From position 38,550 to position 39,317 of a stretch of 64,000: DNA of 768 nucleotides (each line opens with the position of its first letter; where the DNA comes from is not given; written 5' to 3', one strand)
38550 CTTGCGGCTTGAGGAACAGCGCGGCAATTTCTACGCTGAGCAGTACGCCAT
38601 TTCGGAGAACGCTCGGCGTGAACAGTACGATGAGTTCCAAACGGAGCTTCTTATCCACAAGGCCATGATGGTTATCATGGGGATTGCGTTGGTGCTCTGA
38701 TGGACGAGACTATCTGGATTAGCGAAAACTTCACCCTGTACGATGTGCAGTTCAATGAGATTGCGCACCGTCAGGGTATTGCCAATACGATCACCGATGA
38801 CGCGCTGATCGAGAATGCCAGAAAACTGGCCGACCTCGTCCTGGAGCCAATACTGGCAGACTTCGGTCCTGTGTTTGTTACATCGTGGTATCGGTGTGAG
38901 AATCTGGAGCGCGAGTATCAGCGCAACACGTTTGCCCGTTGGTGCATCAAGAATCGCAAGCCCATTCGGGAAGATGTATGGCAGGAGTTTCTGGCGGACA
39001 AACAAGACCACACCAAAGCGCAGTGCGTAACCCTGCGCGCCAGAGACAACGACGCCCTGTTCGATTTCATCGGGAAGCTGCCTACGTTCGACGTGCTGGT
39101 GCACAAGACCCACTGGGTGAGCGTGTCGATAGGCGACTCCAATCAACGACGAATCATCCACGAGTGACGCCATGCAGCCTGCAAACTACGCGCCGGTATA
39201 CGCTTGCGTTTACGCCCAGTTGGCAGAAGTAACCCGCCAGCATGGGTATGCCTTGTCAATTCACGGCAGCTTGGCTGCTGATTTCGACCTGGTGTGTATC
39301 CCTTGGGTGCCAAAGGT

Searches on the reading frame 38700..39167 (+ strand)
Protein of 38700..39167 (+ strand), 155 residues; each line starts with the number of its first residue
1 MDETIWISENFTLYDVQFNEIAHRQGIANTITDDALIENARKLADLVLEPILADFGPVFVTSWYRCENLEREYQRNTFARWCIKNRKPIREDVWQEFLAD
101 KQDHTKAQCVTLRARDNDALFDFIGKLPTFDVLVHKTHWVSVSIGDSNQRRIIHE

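Call 107: search_dna_similar(query=window:38700-39167:+, collection=phages, mode=protein, max_rows=60, max_evalue=0.00001)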
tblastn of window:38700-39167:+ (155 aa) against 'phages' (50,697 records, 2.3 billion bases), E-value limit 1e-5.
Records with a match: 8; places in all: 8; records where one place covers at least 80% of the query: 6.
Best place of each record, by identity: >=99% 2; <60% 6.
By first word of the organism name: Pseudomonas 5; Pelagibacter 2; Dipodfec 1.
By host as written in the record: Pseudomonas aeruginosa PAO1 2; Pseudomonas putida var. Manila 2; Pseudomonas sp. 1; Dipodomys merriami 1; Candidatus Pelagibacter sp. FZCC0015 1; Candidatus Pelagibacter ubique HTCC1062 1.
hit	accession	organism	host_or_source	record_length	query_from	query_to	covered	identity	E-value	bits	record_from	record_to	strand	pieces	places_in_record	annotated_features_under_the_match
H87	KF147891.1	Pseudomonas phage PaBG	Pseudomonas aeruginosa PAO1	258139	1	155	100%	100.0%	4e-101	323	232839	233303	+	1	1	putative peptidase M15A | putative lipoprotein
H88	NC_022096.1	Pseudomonas phage PaBG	Pseudomonas aeruginosa PAO1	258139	1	155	100%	100.0%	4e-101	323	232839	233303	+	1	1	endolysin | lipoprotein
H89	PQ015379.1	Pseudomonas phage HRDY3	Pseudomonas sp.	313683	7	153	95%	35.4%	7e-18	85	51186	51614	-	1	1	peptidase M15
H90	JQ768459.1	Pseudomonas phage Lu11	Pseudomonas putida var. Manila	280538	7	153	95%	34.0%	2e-16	81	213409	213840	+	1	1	promoter | hypothetical protein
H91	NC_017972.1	Pseudomonas phage Lu11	Pseudomonas putida var. Manila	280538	7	153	95%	34.0%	2e-16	81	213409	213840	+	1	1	promoter | endolysin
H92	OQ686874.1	Dipodfec virus UOA04_Rod_535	Dipodomys merriami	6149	9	143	87%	25.7%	6e-9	59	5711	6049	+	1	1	peptidase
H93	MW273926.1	Pelagibacter phage HTVC204P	Candidatus Pelagibacter sp. FZCC0015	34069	7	69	41%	42.9%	5e-6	50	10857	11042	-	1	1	putative peptidase M15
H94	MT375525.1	Pelagibacter phage Greip EXVC021P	Candidatus Pelagibacter ubique HTCC1062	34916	7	69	41%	41.3%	9e-6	50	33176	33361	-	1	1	Peptidase_M15_3 domain-containing protein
